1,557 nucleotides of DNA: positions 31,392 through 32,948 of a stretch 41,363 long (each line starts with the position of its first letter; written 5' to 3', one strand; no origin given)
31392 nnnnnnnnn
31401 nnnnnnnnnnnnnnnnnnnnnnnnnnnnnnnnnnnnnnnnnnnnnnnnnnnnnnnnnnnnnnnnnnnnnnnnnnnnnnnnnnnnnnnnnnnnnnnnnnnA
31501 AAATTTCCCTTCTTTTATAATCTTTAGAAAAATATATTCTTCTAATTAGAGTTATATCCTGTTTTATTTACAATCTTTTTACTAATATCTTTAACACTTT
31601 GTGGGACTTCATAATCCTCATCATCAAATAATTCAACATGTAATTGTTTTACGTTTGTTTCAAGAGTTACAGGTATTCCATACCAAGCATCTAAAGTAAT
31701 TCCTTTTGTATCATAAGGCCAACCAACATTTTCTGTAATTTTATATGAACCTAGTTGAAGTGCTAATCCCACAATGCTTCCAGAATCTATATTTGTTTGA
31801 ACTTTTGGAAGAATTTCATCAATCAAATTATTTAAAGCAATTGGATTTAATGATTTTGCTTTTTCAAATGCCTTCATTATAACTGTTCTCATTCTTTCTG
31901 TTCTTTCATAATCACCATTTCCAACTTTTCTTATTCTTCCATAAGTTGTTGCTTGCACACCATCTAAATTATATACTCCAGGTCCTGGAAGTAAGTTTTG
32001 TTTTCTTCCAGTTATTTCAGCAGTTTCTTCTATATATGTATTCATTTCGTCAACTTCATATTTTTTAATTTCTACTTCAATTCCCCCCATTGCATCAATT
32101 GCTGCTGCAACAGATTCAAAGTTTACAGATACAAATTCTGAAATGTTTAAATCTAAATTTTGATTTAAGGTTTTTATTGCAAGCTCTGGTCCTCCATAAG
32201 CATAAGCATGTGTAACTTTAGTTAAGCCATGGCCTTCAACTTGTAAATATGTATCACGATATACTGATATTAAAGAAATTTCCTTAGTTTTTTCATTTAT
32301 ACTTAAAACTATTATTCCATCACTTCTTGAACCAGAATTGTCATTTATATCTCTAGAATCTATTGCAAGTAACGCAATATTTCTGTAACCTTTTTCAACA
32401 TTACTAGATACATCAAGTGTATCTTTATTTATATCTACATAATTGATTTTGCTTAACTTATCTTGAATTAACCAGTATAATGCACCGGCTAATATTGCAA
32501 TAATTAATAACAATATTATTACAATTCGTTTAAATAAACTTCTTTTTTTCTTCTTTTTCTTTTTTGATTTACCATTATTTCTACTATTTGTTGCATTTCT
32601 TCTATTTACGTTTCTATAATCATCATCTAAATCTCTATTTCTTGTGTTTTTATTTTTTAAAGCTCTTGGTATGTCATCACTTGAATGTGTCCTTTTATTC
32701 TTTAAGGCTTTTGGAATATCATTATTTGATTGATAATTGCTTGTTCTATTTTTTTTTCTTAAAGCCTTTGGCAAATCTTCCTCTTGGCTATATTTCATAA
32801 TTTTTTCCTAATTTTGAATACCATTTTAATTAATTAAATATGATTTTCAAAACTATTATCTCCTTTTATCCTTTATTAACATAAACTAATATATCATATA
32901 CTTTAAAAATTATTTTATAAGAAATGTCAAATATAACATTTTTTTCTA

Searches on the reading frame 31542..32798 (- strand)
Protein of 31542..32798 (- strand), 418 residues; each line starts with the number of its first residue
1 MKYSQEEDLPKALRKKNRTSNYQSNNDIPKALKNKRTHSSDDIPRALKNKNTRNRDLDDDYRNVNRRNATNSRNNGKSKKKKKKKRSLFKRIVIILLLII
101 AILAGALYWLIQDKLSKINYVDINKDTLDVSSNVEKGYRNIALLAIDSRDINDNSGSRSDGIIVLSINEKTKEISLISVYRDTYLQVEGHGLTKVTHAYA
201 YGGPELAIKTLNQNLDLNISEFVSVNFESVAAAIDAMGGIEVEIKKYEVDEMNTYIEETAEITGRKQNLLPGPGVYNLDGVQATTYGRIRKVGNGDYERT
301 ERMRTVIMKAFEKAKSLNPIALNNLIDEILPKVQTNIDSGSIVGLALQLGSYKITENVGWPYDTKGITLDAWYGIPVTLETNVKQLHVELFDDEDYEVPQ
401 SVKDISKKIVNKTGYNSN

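Call 30: search_protein_families(library=pfam, proteins=[window:31542-32798:-], max_evalue=0.001)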
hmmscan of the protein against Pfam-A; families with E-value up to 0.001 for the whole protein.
window:31542-32798:- (418 aa): 1 family
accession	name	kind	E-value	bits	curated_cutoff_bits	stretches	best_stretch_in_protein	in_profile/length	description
PF03816.19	LytR_cpsA_psr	-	1.9e-33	116.2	24.6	1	158-315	1-149/150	LytR_cpsA_psr family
